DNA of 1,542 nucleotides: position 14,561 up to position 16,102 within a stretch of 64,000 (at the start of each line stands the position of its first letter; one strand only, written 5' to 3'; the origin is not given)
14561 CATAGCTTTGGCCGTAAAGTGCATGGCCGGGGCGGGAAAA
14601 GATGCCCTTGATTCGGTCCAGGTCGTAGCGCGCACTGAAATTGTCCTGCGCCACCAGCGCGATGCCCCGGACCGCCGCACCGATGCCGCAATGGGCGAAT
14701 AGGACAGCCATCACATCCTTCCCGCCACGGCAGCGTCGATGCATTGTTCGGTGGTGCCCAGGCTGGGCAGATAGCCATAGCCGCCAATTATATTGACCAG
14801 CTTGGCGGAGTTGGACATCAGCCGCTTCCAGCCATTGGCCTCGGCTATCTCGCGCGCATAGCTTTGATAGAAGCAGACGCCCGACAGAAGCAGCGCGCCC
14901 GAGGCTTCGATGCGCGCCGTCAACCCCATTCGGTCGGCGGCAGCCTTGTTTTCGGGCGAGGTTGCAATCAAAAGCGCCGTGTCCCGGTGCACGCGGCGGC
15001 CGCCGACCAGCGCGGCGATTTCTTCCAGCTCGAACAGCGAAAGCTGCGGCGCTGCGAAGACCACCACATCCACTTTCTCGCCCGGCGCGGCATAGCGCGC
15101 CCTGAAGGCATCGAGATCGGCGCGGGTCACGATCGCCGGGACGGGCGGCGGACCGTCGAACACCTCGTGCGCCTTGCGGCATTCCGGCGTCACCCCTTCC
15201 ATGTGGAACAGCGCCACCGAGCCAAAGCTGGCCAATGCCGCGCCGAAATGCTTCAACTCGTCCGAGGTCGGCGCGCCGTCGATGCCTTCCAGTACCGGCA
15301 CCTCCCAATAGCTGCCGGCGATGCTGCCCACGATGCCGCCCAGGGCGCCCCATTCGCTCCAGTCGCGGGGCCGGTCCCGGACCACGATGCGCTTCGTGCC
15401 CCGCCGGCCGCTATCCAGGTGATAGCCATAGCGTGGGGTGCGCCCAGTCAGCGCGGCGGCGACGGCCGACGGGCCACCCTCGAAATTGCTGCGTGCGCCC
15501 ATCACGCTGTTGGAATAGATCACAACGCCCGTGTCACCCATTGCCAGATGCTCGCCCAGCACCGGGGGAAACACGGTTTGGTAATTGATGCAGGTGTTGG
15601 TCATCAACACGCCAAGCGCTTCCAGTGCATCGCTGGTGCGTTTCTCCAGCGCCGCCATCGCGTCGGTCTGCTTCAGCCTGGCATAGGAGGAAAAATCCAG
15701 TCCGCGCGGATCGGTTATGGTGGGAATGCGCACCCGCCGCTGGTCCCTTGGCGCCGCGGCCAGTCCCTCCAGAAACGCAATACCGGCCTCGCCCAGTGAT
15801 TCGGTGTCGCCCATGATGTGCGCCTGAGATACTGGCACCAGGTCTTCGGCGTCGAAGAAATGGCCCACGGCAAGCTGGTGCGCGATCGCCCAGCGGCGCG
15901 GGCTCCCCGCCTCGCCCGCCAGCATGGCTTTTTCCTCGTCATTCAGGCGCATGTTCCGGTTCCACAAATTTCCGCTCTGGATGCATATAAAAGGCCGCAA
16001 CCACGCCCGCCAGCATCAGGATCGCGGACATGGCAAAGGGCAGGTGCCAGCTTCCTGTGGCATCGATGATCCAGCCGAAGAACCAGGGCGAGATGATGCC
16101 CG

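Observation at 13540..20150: Six-gene, translationally coupled operon joining GH39, a Tat-signal enolase-superfamily enzyme, an MFS porter, split aconitase X and a Hyi/OtnI-like isomerase: candidate undescribed acid-sugar pathway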

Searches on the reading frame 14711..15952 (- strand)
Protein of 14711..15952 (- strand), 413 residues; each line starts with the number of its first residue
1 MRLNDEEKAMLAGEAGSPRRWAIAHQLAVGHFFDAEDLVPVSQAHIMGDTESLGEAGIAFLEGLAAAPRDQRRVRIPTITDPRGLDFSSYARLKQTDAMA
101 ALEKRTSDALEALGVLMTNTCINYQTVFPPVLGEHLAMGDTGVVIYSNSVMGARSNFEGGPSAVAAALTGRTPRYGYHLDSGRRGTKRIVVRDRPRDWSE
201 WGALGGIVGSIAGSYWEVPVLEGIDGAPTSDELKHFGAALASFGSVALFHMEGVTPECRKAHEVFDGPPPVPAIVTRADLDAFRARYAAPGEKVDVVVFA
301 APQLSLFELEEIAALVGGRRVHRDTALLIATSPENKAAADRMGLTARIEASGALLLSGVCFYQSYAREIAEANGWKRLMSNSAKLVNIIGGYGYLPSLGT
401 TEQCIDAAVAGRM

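Call 4: search_protein_families(library=pfam, proteins=[window:14711-15952:-], max_evalue=0.01)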
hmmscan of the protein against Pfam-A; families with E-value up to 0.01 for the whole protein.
window:14711-15952:- (413 aa): 1 family
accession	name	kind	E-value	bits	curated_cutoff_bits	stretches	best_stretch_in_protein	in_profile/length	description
PF04412.18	AcnX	-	7e-110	367.9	31.5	1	1-406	1-400/400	Aconitase X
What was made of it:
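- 14711..15952 (-): AcnX large (catalytic) subunit of an uncharacterised bacterial Type-II subclass. PF04412, 367.9 bits (call 4).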

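Call 5: search_protein_families(library=ncbifam, proteins=[window:14711-15952:-], max_evalue=0.01)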
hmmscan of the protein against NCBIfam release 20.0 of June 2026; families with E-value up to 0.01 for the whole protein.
window:14711-15952:- (413 aa): 1 family
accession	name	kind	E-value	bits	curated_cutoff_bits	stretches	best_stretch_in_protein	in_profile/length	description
NF051439.1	C3LHypDHLhpIPSEAE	equivalog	2.7e-56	191.1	700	1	2-412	145-547/555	cis-3-hydroxy-L-proline dehydratase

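Call 15: find_homologous_proteins(query=window:14711-15952:-, max_evalue=1e-20)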
Query window:14711-15952:- (413 aa): 8000 proteins with E <= 1e-20 among 8000 candidates; the best 120 are listed.
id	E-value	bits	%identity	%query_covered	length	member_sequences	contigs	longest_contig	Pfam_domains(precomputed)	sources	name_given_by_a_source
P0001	5.1e-273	923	100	100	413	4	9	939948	PF28406.1,PF04412.20,PF28403.1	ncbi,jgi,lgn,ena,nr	ncbi:MAG: hypothetical protein BGN85_12380 [Alphaproteobacteria bacterium 64-11]|nr:aconitase X cata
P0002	3.8e-247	838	90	100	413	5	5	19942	PF28406.1,PF04412.20,PF28403.1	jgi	jgi:predicted aconitase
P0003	9.1e-245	830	89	100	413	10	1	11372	PF28406.1,PF04412.20,PF28403.1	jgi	jgi:predicted aconitase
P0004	8.5e-244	827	89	100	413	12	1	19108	PF28406.1,PF04412.20,PF28403.1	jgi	jgi:predicted aconitase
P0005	2.1e-240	815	89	98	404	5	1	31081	PF28406.1,PF04412.20,PF28403.1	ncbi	-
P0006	2.1e-237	806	89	98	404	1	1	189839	PF28406.1,PF04412.20,PF28403.1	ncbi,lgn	-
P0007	1.4e-236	803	88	98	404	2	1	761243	PF28406.1,PF04412.20,PF28403.1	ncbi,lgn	-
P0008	4.4e-236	801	87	100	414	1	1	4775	PF28406.1,PF04412.20,PF28403.1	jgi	jgi:predicted aconitase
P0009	1.1e-232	790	85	100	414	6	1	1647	PF28406.1,PF04412.20,PF28403.1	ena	-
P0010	1.1e-217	741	78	100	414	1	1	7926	PF28406.1,PF04412.20,PF28403.1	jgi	jgi:predicted aconitase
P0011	8.5e-212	721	77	100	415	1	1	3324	PF28406.1,PF04412.20,PF28403.1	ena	-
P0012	8.4e-209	711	75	100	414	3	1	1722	PF28406.1,PF04412.20,PF28403.1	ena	-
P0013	2.5e-208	710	76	100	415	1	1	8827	PF28406.1,PF04412.20,PF28403.1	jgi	jgi:predicted aconitase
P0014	7.1e-208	708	100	77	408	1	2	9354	PF04412.20,PF28403.1,PF07719.24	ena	-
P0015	1.9e-207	707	75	100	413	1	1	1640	PF28406.1,PF04412.20,PF28403.1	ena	-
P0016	8.1e-207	705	75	100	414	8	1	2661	PF28406.1,PF04412.20,PF28403.1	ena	-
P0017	4.5e-206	702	76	100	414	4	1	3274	PF28406.1,PF04412.20,PF28403.1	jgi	jgi:predicted aconitase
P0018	5.6e-206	702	75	100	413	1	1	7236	PF28406.1,PF04412.20,PF28403.1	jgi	jgi:predicted aconitase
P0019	9.6e-206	701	75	100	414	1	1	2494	PF28406.1,PF04412.20,PF28403.1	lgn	-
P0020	2.1e-204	697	74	100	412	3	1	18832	PF28406.1,PF04412.20,PF28403.1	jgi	jgi:predicted aconitase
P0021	5.2e-203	692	74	100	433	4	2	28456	PF28406.1,PF04412.20,PF28403.1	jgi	jgi:predicted aconitase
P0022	7.7e-203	692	73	100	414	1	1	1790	PF28406.1,PF04412.20,PF28403.1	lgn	-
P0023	1.7e-202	691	75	98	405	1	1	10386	PF28406.1,PF04412.20,PF28403.1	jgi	jgi:predicted aconitase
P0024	2.4e-202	690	72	100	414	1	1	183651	PF28406.1,PF04412.20,PF28403.1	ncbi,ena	-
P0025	3.4e-202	690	74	100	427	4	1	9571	PF28406.1,PF04412.20,PF28403.1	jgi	jgi:predicted aconitase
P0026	1.6e-200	684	73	100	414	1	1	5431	PF28406.1,PF04412.20,PF28403.1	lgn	-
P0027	2.0e-200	684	71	100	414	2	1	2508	PF28406.1,PF04412.20,PF28403.1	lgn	-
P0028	1.2e-199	681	70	100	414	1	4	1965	PF28406.1,PF04412.20,PF28403.1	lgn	-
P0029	2.0e-199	681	70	100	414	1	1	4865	PF28406.1,PF04412.20,PF28403.1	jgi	jgi:predicted aconitase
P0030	3.3e-199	680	74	98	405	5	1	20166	PF28406.1,PF04412.20,PF28403.1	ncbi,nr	ncbi:MAG TPA: aconitase X catalytic domain-containing protein [Rhizomicrobium sp.]|nr:aconitase X ca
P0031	1.1e-197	675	73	98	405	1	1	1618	PF28406.1,PF04412.20,PF28403.1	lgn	-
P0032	1.4e-197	674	74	96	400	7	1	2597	PF28406.1,PF04412.20,PF28403.1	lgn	-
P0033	2.6e-197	674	72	100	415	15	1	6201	PF28406.1,PF04412.20,PF28403.1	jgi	-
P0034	6.1e-197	672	73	100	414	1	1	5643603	PF28406.1,PF04412.20,PF28403.1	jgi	jgi:predicted aconitase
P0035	5.0e-196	669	72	100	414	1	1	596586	PF28406.1,PF04412.20,PF28403.1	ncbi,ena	-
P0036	5.5e-196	669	71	100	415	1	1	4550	PF28406.1,PF04412.20,PF28403.1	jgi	jgi:predicted aconitase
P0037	7.3e-196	669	73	98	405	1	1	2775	PF28406.1,PF04412.20,PF28403.1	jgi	-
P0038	1.3e-195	668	71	100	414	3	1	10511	PF28406.1,PF04412.20,PF28403.1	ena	-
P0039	2.3e-195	667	72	100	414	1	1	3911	PF28406.1,PF04412.20,PF28403.1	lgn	-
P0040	3.0e-195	667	72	100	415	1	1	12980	PF28406.1,PF04412.20,PF28403.1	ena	-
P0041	4.2e-195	666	73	100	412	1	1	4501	PF28406.1,PF04412.20,PF28403.1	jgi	-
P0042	4.2e-195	666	72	100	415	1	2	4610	PF28406.1,PF04412.20,PF28403.1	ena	-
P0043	5.0e-195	666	72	100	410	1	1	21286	PF28406.1,PF04412.20,PF28403.1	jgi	jgi:predicted aconitase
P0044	5.1e-194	663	71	100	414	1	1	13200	PF28406.1,PF04412.20,PF28403.1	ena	-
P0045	5.9e-194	662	73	98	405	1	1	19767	PF28406.1,PF04412.20,PF28403.1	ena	-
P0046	1.1e-193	662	72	98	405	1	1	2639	PF28406.1,PF04412.20,PF28403.1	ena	-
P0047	1.1e-193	662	72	100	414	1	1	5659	PF28406.1,PF04412.20,PF28403.1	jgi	-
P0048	1.1e-193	662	72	100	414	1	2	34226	PF28406.1,PF04412.20,PF28403.1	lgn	-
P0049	1.4e-193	661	71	100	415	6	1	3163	PF28406.1,PF04412.20,PF28403.1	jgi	jgi:predicted aconitase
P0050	1.8e-193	661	73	99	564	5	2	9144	PF28406.1,PF04412.20,PF28403.1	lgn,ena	-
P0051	2.3e-193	661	72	100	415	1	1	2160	PF28406.1,PF04412.20,PF28403.1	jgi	jgi:predicted aconitase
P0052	2.8e-193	660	71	100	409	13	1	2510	PF28406.1,PF04412.20,PF28403.1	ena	-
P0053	3.4e-193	660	71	100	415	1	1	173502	PF28406.1,PF04412.20,PF28403.1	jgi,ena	-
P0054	5.2e-193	659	71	100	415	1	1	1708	PF28406.1,PF04412.20,PF28403.1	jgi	jgi:hypothetical protein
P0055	5.8e-193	659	71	100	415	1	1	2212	PF28406.1,PF04412.20,PF28403.1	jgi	jgi:predicted aconitase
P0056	7.0e-193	659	71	100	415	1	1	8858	PF28406.1,PF04412.20,PF28403.1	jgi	jgi:predicted aconitase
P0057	7.9e-193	659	72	100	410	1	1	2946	PF28406.1,PF04412.20,PF28403.1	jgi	jgi:predicted aconitase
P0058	1.9e-192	658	73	100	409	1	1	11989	PF28406.1,PF04412.20,PF28403.1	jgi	jgi:predicted aconitase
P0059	1.9e-192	657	71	100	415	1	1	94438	PF28406.1,PF04412.20,PF28403.1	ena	-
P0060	2.1e-192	657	71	100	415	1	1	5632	PF28406.1,PF04412.20,PF28403.1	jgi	jgi:predicted aconitase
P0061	2.4e-192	657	72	100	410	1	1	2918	PF28406.1,PF04412.20,PF28403.1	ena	-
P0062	3.0e-192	657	70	100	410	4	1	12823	PF28406.1,PF04412.20,PF28403.1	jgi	jgi:predicted aconitase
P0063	3.0e-192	657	71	100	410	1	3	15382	PF28406.1,PF04412.20,PF28403.1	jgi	jgi:predicted aconitase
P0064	3.4e-192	657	71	100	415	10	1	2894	PF28406.1,PF04412.20,PF28403.1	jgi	jgi:predicted aconitase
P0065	4.4e-192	656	72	100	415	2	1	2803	PF28406.1,PF04412.20,PF28403.1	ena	-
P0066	6.2e-192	656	71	100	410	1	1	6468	PF28406.1,PF04412.20,PF28403.1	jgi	jgi:predicted aconitase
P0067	6.5e-192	656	71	100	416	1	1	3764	PF28406.1,PF04412.20,PF28403.1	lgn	-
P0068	6.6e-192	656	72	100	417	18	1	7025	PF28406.1,PF04412.20,PF28403.1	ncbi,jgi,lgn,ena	jgi:predicted aconitase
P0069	6.8e-192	656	72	100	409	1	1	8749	PF28406.1,PF04412.20,PF28403.1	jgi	-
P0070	7.0e-192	656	71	100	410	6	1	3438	PF28406.1,PF04412.20,PF28403.1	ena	-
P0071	7.2e-192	656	73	100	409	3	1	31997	PF28406.1,PF04412.20,PF28403.1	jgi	jgi:predicted aconitase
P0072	8.0e-192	655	72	100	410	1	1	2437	PF28406.1,PF04412.20,PF28403.1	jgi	jgi:predicted aconitase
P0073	8.2e-192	655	71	100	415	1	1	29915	PF28406.1,PF04412.20,PF28403.1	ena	-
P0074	9.2e-192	655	72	100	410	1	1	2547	PF28406.1,PF04412.20,PF28403.1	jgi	jgi:predicted aconitase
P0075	9.5e-192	655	70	100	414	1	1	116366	PF28406.1,PF04412.20,PF28403.1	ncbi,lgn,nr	ncbi:MAG: aconitase X catalytic domain-containing protein [Azospirillaceae bacterium]|nr:aconitase X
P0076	9.6e-192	655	72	100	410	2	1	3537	PF28406.1,PF04412.20,PF28403.1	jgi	jgi:hypothetical protein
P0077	1.0e-191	655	71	100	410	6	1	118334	PF28406.1,PF04412.20,PF28403.1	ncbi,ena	-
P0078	1.0e-191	655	71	100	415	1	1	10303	PF28406.1,PF04412.20,PF28403.1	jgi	jgi:predicted aconitase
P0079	1.1e-191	655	71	100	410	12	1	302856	PF28406.1,PF04412.20,PF28403.1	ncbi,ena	-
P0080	1.2e-191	655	72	100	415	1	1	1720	PF28406.1,PF04412.20,PF28403.1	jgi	jgi:predicted aconitase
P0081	1.2e-191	655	71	100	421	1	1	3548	PF28406.1,PF04412.20,PF28403.1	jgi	jgi:predicted aconitase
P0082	1.2e-191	655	71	100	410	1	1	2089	PF28406.1,PF04412.20,PF28403.1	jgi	jgi:hypothetical protein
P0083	1.3e-191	655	71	100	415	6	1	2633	PF28406.1,PF04412.20,PF28403.1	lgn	-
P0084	1.3e-191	655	72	100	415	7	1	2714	PF28406.1,PF04412.20,PF28403.1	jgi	jgi:predicted aconitase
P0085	1.4e-191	655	72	100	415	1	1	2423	PF28406.1,PF04412.20,PF28403.1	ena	-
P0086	1.4e-191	655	71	100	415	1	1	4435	PF28406.1,PF04412.20,PF28403.1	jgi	jgi:predicted aconitase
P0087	1.5e-191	655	71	100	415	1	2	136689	PF28406.1,PF04412.20,PF28403.1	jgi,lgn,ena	-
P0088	1.6e-191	654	72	100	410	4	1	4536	PF28406.1,PF04412.20,PF28403.1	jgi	jgi:predicted aconitase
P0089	1.9e-191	654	71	100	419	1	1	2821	PF28406.1,PF04412.20,PF28403.1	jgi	jgi:predicted aconitase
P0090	1.9e-191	654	71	100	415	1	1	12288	PF28406.1,PF04412.20,PF28403.1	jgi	jgi:predicted aconitase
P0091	1.9e-191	654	71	100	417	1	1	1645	PF28406.1,PF04412.20,PF28403.1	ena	-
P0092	2.0e-191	654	70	100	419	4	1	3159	PF28406.1,PF04412.20,PF28403.1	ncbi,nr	ncbi:MAG TPA: aconitase X catalytic domain-containing protein [Hyphomicrobiaceae bacterium]|nr:aconi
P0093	2.3e-191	654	71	100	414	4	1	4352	PF28406.1,PF04412.20,PF28403.1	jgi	jgi:predicted aconitase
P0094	2.4e-191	654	71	100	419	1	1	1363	PF28406.1,PF04412.20,PF28403.1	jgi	jgi:predicted aconitase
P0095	2.5e-191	654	70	100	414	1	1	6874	PF28406.1,PF04412.20,PF28403.1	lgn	-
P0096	2.5e-191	654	70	100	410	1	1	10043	PF28406.1,PF04412.20,PF28403.1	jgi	jgi:predicted aconitase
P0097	2.6e-191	654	71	100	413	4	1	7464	PF28406.1,PF04412.20,PF28403.1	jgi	jgi:predicted aconitase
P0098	2.8e-191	654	70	100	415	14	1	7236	PF28406.1,PF04412.20,PF28403.1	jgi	jgi:predicted aconitase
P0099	3.0e-191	654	71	100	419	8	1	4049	PF28406.1,PF04412.20,PF28403.1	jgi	jgi:predicted aconitase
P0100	3.0e-191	654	72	100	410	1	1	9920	PF28406.1,PF04412.20,PF28403.1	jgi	jgi:predicted aconitase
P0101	3.1e-191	654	71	100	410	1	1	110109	PF28406.1,PF04412.20,PF28403.1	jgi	jgi:predicted aconitase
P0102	3.1e-191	653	71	100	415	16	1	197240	PF28406.1,PF04412.20,PF28403.1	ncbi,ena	-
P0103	3.5e-191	653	71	100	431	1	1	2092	PF28406.1,PF04412.20,PF28403.1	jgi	jgi:predicted aconitase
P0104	3.6e-191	653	71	100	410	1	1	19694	PF28406.1,PF04412.20,PF28403.1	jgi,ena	-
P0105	3.7e-191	653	70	100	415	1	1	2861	PF28406.1,PF04412.20,PF28403.1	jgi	jgi:predicted aconitase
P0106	4.2e-191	653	71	100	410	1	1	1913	PF28406.1,PF04412.20,PF28403.1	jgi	jgi:predicted aconitase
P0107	4.2e-191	653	71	100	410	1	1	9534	PF28406.1,PF04412.20,PF28403.1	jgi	jgi:predicted aconitase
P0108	4.4e-191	653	70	100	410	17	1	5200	PF28406.1,PF04412.20,PF28403.1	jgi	jgi:predicted aconitase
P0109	5.5e-191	653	70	100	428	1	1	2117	PF28406.1,PF04412.20,PF28403.1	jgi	jgi:predicted aconitase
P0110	6.0e-191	653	71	100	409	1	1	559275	PF28406.1,PF04412.20,PF28403.1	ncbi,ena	-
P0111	6.0e-191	653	70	100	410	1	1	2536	PF28406.1,PF04412.20,PF28403.1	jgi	jgi:predicted aconitase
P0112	6.2e-191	653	72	100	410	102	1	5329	PF28406.1,PF04412.20,PF28403.1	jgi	jgi:hypothetical protein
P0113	7.1e-191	652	70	100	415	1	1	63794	PF28406.1,PF04412.20,PF28403.1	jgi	jgi:predicted aconitase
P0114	8.2e-191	652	71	100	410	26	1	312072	PF28406.1,PF04412.20,PF28403.1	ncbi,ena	-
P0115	9.8e-191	652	70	100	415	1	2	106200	PF28406.1,PF04412.20,PF28403.1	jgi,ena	jgi:predicted aconitase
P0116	1.0e-190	652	70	100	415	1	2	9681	PF28406.1,PF04412.20,PF28403.1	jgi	jgi:hypothetical protein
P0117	1.5e-190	651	71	100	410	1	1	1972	PF28406.1,PF04412.20,PF28403.1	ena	-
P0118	1.5e-190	651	70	100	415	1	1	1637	PF28406.1,PF04412.20,PF28403.1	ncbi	-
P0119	1.5e-190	651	71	100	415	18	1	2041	PF28406.1,PF04412.20,PF28403.1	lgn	-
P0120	1.5e-190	651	70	100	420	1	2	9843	PF28406.1,PF04412.20,PF28403.1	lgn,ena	-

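Call 17: find_related_loci(query=window:14711-15952:-, collection=genome_contigs, flank=10000)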
Query window:14711-15952:- (413 aa) in genome_contigs; peptide patterns used: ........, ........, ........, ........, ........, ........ (x = any residue, [..] = any of these).
600 stretches matched a pattern (row limit reached: there are more); 349 encode a relative of the query (tblastn E <= 1e-3); the best 80 are kept; 80 distinct loci.
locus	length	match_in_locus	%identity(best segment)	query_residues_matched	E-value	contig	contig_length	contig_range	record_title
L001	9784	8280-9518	76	1-413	0e+0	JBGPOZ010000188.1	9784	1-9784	MAG: Stellaceae bacterium isolate OBJ2_061818_050_26 k141_1419098_length_9784_cov_18.7428, whole genome shotgun sequence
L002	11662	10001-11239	74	1-413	0e+0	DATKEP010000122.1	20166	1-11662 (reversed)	MAG TPA_asm: Rhizomicrobium sp. isolate SMAG_U14502 k141_2368443, whole genome shotgun sequence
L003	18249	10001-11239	89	1-413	0e+0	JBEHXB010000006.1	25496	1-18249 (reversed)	MAG: Pseudomonadota bacterium isolate ES1.bin.28 NODE_1781_length_25496_cov_7.438753, whole genome shotgun sequence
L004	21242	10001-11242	71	1-413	0e+0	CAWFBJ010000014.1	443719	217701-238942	MAG: uncultured Alphaproteobacteria bacterium isolate MFD09267.bin.1.290 genome assembly, contig: contig_25531, whole ge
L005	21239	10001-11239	70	1-413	0e+0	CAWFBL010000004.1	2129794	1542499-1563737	MAG: uncultured proteobacterium isolate MFD02416.bin.1.311 genome assembly, contig: contig_2775, whole genome shotgun se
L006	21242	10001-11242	70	1-413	0e+0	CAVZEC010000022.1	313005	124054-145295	MAG: uncultured Alphaproteobacteria bacterium isolate MFD06298.bin.2.202 genome assembly, contig: contig_42167, whole ge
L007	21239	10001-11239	69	1-413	0e+0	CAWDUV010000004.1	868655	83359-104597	MAG: uncultured proteobacterium isolate MFD05442.bin.1.94 genome assembly, contig: contig_20882, whole genome shotgun se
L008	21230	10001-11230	70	1-413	0e+0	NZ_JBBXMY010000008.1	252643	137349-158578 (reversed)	Methylobacterium litchii strain SD21 NODE_8_length_252643_cov_51.856005, whole genome shotgun sequence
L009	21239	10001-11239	70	1-413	0e+0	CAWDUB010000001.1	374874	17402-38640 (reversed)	MAG: uncultured Alphaproteobacteria bacterium isolate MFD05442.bin.2.36 genome assembly, contig: contig_15006, whole gen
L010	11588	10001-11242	71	1-413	0e+0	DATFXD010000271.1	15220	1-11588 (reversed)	MAG TPA_asm: Hyphomicrobiaceae bacterium isolate SMAG_U9508 k141_7207601, whole genome shotgun sequence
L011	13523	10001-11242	70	1-413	0e+0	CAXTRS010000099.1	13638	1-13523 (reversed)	MAG TPA_asm: uncultured Chthoniobacterales bacterium isolate public_SRR14721930_metawrap_bin.1 genome assembly, contig:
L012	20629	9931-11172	69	1-413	0e+0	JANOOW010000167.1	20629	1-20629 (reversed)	MAG: Hyphomicrobiaceae bacterium isolate VAR_43_metabat_10 VAR_43_k141_38384, whole genome shotgun sequence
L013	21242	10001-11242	70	1-413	0e+0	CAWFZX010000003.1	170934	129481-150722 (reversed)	MAG: uncultured Alphaproteobacteria bacterium isolate MFD09267.bin.3.238 genome assembly, contig: contig_107395, whole g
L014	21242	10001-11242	70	1-413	0e+0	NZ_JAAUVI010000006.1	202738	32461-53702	Methylobacterium sp. C25 C25_6, whole genome shotgun sequence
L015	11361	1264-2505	71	1-413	0e+0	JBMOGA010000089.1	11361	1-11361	MAG: Hyphomicrobiaceae bacterium isolate Deming_bin.275 contig17202, whole genome shotgun sequence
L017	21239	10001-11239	70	1-413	0e+0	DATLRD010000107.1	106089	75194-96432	MAG TPA_asm: Stellaceae bacterium isolate SMAG_U13895 k141_64461, whole genome shotgun sequence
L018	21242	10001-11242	67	1-413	0e+0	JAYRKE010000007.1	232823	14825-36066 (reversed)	MAG: Afipia sp. isolate SZ_szas3bin.7 NODE_76_length_232823_cov_2.74158, whole genome shotgun sequence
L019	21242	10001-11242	67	1-413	0e+0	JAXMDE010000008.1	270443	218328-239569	MAG: Bradyrhizobium sp. isolate STL-PRO28 C2.79.fa-8, whole genome shotgun sequence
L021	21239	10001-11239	68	1-413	0e+0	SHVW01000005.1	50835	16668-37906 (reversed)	MAG: Alphaproteobacteria bacterium isolate Baikal-deep-G49 BACOMB-C2656, whole genome shotgun sequence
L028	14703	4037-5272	67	1-413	0e+0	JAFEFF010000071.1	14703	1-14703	MAG: Proteobacteria bacterium isolate SZAS LIN-11 LIN-390__71__length-14703, whole genome shotgun sequence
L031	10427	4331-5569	66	1-413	0e+0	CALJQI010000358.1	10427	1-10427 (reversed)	MAG: uncultured Gammaproteobacteria bacterium isolate N3_Bin_MAXBIN__027_1 genome assembly, contig: c_000001081292, whol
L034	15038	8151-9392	67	1-413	0e+0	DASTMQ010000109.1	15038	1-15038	MAG TPA_asm: Hyphomicrobiaceae bacterium isolate SMAG_U3765 k141_231262, whole genome shotgun sequence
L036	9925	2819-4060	68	1-413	0e+0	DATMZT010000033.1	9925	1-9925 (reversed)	MAG TPA_asm: Hyphomicrobiaceae bacterium isolate SMAG_U11142 k141_3876009, whole genome shotgun sequence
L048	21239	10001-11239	63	1-413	0e+0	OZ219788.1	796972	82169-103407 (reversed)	MAG: Alphaproteobacteria bacterium isolate 0756efc7-7660-4069-b8ca-5b69e2da9688 genome assembly, chromosome: 4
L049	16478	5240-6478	67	1-413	0e+0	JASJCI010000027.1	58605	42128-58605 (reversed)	MAG: Gammaproteobacteria bacterium isolate MO_140.B7 MO_140.c_328, whole genome shotgun sequence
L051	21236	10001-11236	68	1-412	0e+0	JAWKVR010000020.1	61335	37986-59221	MAG: Geminicoccaceae bacterium isolate BC1.204 BC1.204.fa-20, whole genome shotgun sequence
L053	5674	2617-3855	66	1-413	0e+0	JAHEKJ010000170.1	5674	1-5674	MAG: Gammaproteobacteria bacterium isolate Ww580 NODE_59089_length_5674_cov_11.056906, whole genome shotgun sequence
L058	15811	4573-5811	64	1-413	2e-179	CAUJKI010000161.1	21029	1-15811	MAG: Pseudomonadota bacterium isolate KLAP182 genome assembly, contig: KLAP182_508544, whole genome shotgun sequence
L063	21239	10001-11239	64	1-413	3e-178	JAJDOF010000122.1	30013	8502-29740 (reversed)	MAG: Gammaproteobacteria bacterium isolate MASabin.5 k141_979070, whole genome shotgun sequence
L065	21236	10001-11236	64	1-413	2e-177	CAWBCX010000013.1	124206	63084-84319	MAG: uncultured Alphaproteobacteria bacterium isolate MFD02832.bin.2.45 genome assembly, contig: contig_14863, whole gen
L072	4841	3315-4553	64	1-413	2e-180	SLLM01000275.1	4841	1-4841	MAG: Ectothiorhodospiraceae bacterium isolate CSSed165cm_312 CSSed16-5cm-91706, whole genome shotgun sequence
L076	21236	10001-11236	63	1-413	9e-175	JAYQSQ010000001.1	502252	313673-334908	MAG: Alphaproteobacteria bacterium isolate SD3109_NP_metabta_bins_sspec.tsv.166 contig_16845_pilon, whole genome shotgun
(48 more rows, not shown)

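Call 22: find_encoding_contigs(protein=P0007, flank=10000, max_places=3)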
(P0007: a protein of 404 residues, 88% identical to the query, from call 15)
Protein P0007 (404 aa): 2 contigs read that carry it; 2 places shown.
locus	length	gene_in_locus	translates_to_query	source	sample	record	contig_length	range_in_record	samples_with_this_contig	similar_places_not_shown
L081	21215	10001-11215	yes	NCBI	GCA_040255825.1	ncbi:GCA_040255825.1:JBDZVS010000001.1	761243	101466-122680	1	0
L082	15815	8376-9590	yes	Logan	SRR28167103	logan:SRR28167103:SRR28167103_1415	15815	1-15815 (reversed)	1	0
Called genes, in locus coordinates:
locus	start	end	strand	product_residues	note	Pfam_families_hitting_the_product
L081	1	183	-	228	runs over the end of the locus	PF04402:SIMPL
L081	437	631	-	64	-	-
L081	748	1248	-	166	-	PF04239:DUF421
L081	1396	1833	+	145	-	PF04120:Iron_permease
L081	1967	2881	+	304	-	PF00248:Aldo_ket_red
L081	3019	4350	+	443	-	PF07690:MFS_1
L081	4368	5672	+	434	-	PF07690:MFS_1, PF03219:TLC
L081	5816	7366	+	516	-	PF07690:MFS_1, PF00083:Sugar_tr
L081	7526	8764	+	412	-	PF02746:MR_MLE_N, PF13378:MR_MLE_C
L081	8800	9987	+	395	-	PF07690:MFS_1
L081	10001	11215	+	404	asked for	PF04412:AcnX, PF28403:AcnX_2nd, PF28406:AcnX_3rd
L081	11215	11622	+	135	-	PF01989:AcnX_swivel_put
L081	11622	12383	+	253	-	PF01261:AP_endonuc_2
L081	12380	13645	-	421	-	PF07690:MFS_1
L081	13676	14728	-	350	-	PF03786:UxuA, PF01261:AP_endonuc_2 (weak)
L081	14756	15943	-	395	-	PF02746:MR_MLE_N, PF13378:MR_MLE_C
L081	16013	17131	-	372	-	PF02515:CoA_transf_3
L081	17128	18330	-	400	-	PF02771:Acyl-CoA_dh_N, PF02770:Acyl-CoA_dh_M, PF00441:Acyl-CoA_dh_1, PF08028:Acyl-CoA_dh_2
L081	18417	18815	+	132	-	PF02470:MlaD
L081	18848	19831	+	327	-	PF08240:ADH_N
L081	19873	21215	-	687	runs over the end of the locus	PF01011:PQQ, PF13360:PQQ_2 (faint)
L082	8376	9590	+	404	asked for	PF04412:AcnX, PF28403:AcnX_2nd, PF28406:AcnX_3rd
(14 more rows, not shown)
